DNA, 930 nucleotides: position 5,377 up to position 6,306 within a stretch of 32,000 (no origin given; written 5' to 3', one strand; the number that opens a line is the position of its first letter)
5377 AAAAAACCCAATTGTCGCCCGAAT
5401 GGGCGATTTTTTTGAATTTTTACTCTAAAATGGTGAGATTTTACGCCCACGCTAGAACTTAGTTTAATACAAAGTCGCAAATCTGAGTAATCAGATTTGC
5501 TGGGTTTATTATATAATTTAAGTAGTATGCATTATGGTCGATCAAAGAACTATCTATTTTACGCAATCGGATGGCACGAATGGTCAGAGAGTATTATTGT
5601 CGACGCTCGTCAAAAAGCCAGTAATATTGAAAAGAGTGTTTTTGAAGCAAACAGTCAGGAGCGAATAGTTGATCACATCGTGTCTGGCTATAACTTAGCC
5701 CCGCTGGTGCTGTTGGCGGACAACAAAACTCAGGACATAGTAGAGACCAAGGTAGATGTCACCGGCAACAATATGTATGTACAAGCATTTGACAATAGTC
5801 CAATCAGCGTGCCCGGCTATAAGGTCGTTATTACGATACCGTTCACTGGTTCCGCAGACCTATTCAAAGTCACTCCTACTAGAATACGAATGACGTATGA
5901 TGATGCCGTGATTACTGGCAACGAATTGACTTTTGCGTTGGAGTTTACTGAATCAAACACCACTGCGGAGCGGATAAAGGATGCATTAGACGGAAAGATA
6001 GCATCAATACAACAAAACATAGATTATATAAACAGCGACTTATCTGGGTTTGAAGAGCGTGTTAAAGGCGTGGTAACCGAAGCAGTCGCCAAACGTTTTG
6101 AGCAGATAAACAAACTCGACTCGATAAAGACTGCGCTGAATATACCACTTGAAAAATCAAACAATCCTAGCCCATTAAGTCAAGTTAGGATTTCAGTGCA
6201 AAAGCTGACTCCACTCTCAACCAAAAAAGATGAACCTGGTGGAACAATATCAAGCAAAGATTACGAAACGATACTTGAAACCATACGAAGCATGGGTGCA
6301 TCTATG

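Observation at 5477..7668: Candidate two-gene defence module: novel N-terminal domain fused to a PD-(D/E)xK nuclease, plus an AbiJ-like HEPN protein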

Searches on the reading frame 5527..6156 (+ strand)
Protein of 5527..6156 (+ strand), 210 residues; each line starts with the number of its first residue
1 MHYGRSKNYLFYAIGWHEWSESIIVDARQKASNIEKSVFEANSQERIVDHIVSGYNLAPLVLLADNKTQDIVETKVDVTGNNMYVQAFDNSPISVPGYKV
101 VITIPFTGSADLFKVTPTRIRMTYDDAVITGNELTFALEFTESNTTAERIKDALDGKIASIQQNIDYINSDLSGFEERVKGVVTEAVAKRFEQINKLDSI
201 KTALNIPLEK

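Call 93: search_protein_representatives(alignment_id=A4)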
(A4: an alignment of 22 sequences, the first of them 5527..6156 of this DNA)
Query: 22 sequences, 213 profile positions. Proteins with E-value up to 0.001 (for the whole library): 4123; up to 1e-10: 2510; up to 1e-30: 355. The best 150 are listed.
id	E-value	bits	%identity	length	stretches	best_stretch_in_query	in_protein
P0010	2.1e-68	246.4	-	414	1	3-213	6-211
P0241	2.6e-67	242.9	-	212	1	4-210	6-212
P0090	1.0e-66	241.0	-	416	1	3-212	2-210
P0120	4.7e-65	235.5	-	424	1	3-213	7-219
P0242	1.8e-64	233.6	-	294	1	2-212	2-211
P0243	6.7e-64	231.7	-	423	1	3-213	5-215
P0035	4.2e-62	225.8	-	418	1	3-212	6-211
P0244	4.2e-61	222.6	-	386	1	3-210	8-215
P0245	8.3e-61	221.6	-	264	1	3-213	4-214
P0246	2.2e-60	220.2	-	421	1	3-212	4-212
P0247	1.3e-58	214.4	-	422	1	5-212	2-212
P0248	1.9e-58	213.9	-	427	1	5-213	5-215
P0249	3.0e-58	213.2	-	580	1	3-212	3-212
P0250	4.1e-57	209.6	-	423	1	3-212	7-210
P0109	2.9e-56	206.8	-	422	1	1-212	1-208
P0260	2.2e-50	187.6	-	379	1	3-213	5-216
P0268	5.9e-49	182.9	-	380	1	4-210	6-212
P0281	1.7e-46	174.9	-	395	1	3-212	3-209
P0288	2.8e-44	167.6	-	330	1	4-210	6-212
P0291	4.1e-43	163.8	-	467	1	3-210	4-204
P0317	2.7e-40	154.6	-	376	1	1-208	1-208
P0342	1.6e-38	148.8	-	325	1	4-212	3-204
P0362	2.3e-37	145.0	-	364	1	7-212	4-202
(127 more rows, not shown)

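Call 95: search_protein_families(library=pfam, proteins=[P0244, P0260, P0249, P0291, P0281, P0268, P0317, P0362, P0288, P0342], max_evalue=0.01)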
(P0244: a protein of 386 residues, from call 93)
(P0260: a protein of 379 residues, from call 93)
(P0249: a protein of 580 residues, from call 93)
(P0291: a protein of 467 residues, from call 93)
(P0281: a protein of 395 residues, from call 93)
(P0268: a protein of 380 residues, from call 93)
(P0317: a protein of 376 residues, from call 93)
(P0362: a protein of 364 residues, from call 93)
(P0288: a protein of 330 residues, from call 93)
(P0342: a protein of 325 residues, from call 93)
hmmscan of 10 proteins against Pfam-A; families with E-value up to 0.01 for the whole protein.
P0244 (386 aa): 2 families
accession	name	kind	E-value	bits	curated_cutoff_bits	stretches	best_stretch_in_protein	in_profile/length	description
PF13676.11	TIR_2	-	2.1e-23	83.6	28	1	253-347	1-93/122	TIR domain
PF01582.25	TIR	-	4.2e-13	49.9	21.3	1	250-364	1-116/179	TIR domain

P0260 (379 aa): 2 families
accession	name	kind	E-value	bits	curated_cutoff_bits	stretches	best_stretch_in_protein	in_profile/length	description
PF13676.11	TIR_2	-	3.4e-22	79.7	28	1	250-356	1-101/122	TIR domain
PF01582.25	TIR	-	8.5e-10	39.1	21.3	1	248-339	2-94/179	TIR domain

P0249 (580 aa): 0 families

P0291 (467 aa): 3 families
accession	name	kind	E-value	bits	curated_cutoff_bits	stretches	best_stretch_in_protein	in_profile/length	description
PF13676.11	TIR_2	-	3e-22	79.8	28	1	235-329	1-93/122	TIR domain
PF07369.16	DUF1488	-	2e-14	53.8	22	1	384-461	1-81/82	Protein of unknown function (DUF1488)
PF01582.25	TIR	-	1.7e-08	34.9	21.3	1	232-332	1-102/179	TIR domain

P0281 (395 aa): 2 families
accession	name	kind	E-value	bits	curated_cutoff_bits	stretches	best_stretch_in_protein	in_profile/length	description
PF00383.29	dCMP_cyt_deam_1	-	8.2e-16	58.2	25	1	247-341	4-102/102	Cytidine and deoxycytidylate deaminase zinc-binding region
PF14437.12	MafB19-deam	-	8.8e-10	39.1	27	1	245-361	5-121/142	MafB19-like deaminase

P0268 (380 aa): 2 families
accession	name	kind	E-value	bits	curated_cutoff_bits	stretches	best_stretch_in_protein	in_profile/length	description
PF13676.11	TIR_2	-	5.9e-22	78.9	28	1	249-365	1-111/122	TIR domain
PF01582.25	TIR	-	3.3e-12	47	21.3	1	247-358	2-114/179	TIR domain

P0317 (376 aa): 2 families
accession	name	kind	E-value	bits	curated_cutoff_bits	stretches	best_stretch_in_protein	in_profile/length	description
PF13676.11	TIR_2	-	1.6e-20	74.3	28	1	246-359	2-109/122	TIR domain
PF01582.25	TIR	-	1.9e-12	47.8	21.3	1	242-358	1-121/179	TIR domain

P0362 (364 aa): 2 families
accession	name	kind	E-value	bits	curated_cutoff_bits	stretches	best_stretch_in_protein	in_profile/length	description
PF13676.11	TIR_2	-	7.2e-20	72.1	28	1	233-332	1-94/122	TIR domain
PF01582.25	TIR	-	1.7e-12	47.9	21.3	1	230-335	1-107/179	TIR domain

P0288 (330 aa): 0 families

P0342 (325 aa): 1 family
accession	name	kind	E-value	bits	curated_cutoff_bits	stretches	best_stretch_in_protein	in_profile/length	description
PF13676.11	TIR_2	-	1.6e-05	25.8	28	1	239-271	1-33/122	TIR domain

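Call 96: search_protein_families(library=padloc, proteins=[P0244, P0260, P0249, P0291, P0281, P0268, P0288], max_evalue=0.001)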
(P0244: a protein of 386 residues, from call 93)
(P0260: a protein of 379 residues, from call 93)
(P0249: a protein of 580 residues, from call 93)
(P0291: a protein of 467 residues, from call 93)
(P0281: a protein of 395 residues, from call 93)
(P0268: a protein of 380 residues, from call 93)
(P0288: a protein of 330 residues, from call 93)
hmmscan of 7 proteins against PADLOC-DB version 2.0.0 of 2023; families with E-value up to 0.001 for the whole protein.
P0244 (386 aa): 18 families
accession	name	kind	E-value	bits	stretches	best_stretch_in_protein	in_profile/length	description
PDLC05062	PDC-S66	-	2.2e-62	209.1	1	223-364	134-262/282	-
PDLC05036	PDC-S54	-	1.3e-38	131.6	1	10-239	4-228/410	-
PDLC00417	ThsB1|ThsB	-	4.7e-37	126.1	1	250-364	166-281/303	TIR-like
PDLC00424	ThsB1|ThsB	-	1.6e-21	75.2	1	232-362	84-212/234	TIR-like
PDLC02962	RT-TIR_XII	-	2.2e-16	57.8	1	242-362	337-457/478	single gene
PDLC02012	SAVED5--SAVED_TIR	-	3.6e-15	54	1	244-347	7-109/404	-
PDLC02961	RT-TIR_XII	-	6.9e-15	52.9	1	236-370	333-461/475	single gene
PDLC02421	Aga_TIR-PNTD1-PNTD2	-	3.2e-11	41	1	251-326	4-80/430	Class I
PDLC02403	Aga_TIR-PNTD1-PNTD2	-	1.2e-10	39.1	1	252-325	4-78/443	Class I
PDLC00728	Effector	-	3.7e-08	30.7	1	252-313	11-72/432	TIR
PDLC00727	Effector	-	1.1e-06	25.5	1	252-317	175-240/590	TIR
PDLC03957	bSEFIR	-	2.8e-06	25.4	1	252-318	40-108/412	-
PDLC00434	ThsB1|ThsB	-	3.9e-06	24.2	1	252-352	140-237/396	TIR-like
PDLC03015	TIR-NLR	-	1.3e-05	22.2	1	253-327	4-76/824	-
PDLC02400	Aga_TIR-PNTD1-PNTD2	-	2e-05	21.1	1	232-341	170-280/639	Class I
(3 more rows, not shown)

P0260 (379 aa): 17 families
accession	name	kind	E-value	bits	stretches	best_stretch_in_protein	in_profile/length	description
PDLC05062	PDC-S66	-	2.8e-62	208.7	1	175-372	82-274/282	-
PDLC05036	PDC-S54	-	7.9e-36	122.4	1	7-235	4-221/410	-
PDLC00417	ThsB1|ThsB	-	3.2e-35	120.1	1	246-376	165-296/303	TIR-like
PDLC00424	ThsB1|ThsB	-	5e-22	76.8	1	246-371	100-224/234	TIR-like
PDLC02962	RT-TIR_XII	-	5.7e-17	59.7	1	241-372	339-470/478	single gene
PDLC02961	RT-TIR_XII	-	2.8e-14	50.9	1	239-375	339-469/475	single gene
PDLC02421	Aga_TIR-PNTD1-PNTD2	-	4.5e-12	43.8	1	249-373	5-131/430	Class I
PDLC02012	SAVED5--SAVED_TIR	-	8.1e-11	39.6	1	249-334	15-99/404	-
PDLC02403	Aga_TIR-PNTD1-PNTD2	-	2.4e-10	38.1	1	250-323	5-79/443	Class I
PDLC02400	Aga_TIR-PNTD1-PNTD2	-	3.4e-07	26.9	1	207-373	147-314/639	Class I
PDLC03015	TIR-NLR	-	4e-06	23.8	1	250-337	4-87/824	-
PDLC03957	bSEFIR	-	4.1e-06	24.9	1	247-315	38-108/412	-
PDLC02416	Aga_REase-TIR-PNTD1-PNTD2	-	5.9e-06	23.2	1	237-372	144-276/572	Class I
PDLC00430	ThsB1|ThsB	-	2.7e-05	21.9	1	247-297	64-114/269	TIR-like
PDLC00434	ThsB1|ThsB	-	0.00018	18.7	1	249-339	140-230/396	TIR-like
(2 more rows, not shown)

P0249 (580 aa): 5 families
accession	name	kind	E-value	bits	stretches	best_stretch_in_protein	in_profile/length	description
PDLC04161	HEC-07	-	3.3e-55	186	1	203-491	179-464/553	-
PDLC05036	PDC-S54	-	1.9e-37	127.7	1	5-213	4-204/410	-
PDLC04159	HEC-07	-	7.9e-23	79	1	233-491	187-444/531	-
PDLC04160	HEC-07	-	1.1e-20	71.6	1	235-493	218-470/557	-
PDLC04158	HEC-07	-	9.2e-16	55.4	1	240-489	198-440/526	-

P0291 (467 aa): 16 families
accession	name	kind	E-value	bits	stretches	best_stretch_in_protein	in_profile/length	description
PDLC05062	PDC-S66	-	4.3e-60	201.5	1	221-356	137-273/282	-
PDLC00417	ThsB1|ThsB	-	5.8e-35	119.2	1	227-349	161-284/303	TIR-like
PDLC05036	PDC-S54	-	2.4e-30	104.3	1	7-225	5-224/410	-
PDLC00424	ThsB1|ThsB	-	2.3e-20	71.4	1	219-358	88-226/234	TIR-like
PDLC02962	RT-TIR_XII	-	2.4e-14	51.1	1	224-345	337-458/478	single gene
PDLC02012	SAVED5--SAVED_TIR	-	2.2e-13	48.1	1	223-316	4-96/404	-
PDLC02961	RT-TIR_XII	-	2.8e-12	44.3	1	225-353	340-462/475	single gene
PDLC02421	Aga_TIR-PNTD1-PNTD2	-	6.1e-11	40.1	1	235-308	6-80/430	Class I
PDLC02403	Aga_TIR-PNTD1-PNTD2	-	7e-10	36.5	1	235-307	5-78/443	Class I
PDLC03957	bSEFIR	-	1.2e-07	30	1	235-300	41-108/412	-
PDLC00728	Effector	-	2.6e-07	28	1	227-294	4-71/432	TIR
PDLC00727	Effector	-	2.8e-06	24.1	1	234-299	175-240/590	TIR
PDLC03015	TIR-NLR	-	3e-06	24.2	1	235-308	4-75/824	-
PDLC02400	Aga_TIR-PNTD1-PNTD2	-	8.6e-06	22.3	1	215-294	172-248/639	Class I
PDLC02416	Aga_REase-TIR-PNTD1-PNTD2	-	5.3e-05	20.1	1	227-325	149-245/572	Class I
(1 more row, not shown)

P0281 (395 aa): 1 family
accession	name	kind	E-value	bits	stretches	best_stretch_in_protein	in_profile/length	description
PDLC05036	PDC-S54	-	1.6e-36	124.6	1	5-219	4-213/410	-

P0268 (380 aa): 15 families
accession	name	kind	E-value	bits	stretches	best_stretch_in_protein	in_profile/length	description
PDLC05062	PDC-S66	-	2.1e-62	209.2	1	233-376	135-279/282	-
PDLC00417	ThsB1|ThsB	-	6.1e-38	129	1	243-365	163-286/303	TIR-like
PDLC05036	PDC-S54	-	7.7e-37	125.7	1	3-212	3-201/410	-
PDLC00424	ThsB1|ThsB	-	1.4e-21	75.3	1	239-371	96-225/234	TIR-like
PDLC02962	RT-TIR_XII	-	1.3e-14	51.9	1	238-358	337-457/478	single gene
PDLC02012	SAVED5--SAVED_TIR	-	7.1e-13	46.4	1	247-339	14-105/404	-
PDLC02961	RT-TIR_XII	-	3.9e-12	43.8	1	238-364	339-459/475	single gene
PDLC02421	Aga_TIR-PNTD1-PNTD2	-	9.7e-09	32.8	1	249-373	6-128/430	Class I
PDLC02416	Aga_REase-TIR-PNTD1-PNTD2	-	2.3e-08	31.1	1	173-374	109-275/572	Class I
PDLC02403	Aga_TIR-PNTD1-PNTD2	-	3.6e-08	30.9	1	249-321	5-78/443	Class I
PDLC02400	Aga_TIR-PNTD1-PNTD2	-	2.2e-07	27.5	1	238-378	180-316/639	Class I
PDLC00728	Effector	-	1.5e-05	22.2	1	245-298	8-64/432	TIR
PDLC03015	TIR-NLR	-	4.1e-05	20.5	1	249-326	4-79/824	-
PDLC00727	Effector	-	9.2e-05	19.1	1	248-358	175-286/590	TIR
PDLC00422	ThsB1|ThsB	-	0.00094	16.7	0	238-281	32-74/194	TIR-like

P0288 (330 aa): 1 family
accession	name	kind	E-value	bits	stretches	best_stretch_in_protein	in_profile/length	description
PDLC05036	PDC-S54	-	6.5e-40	135.8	1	7-228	4-217/410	-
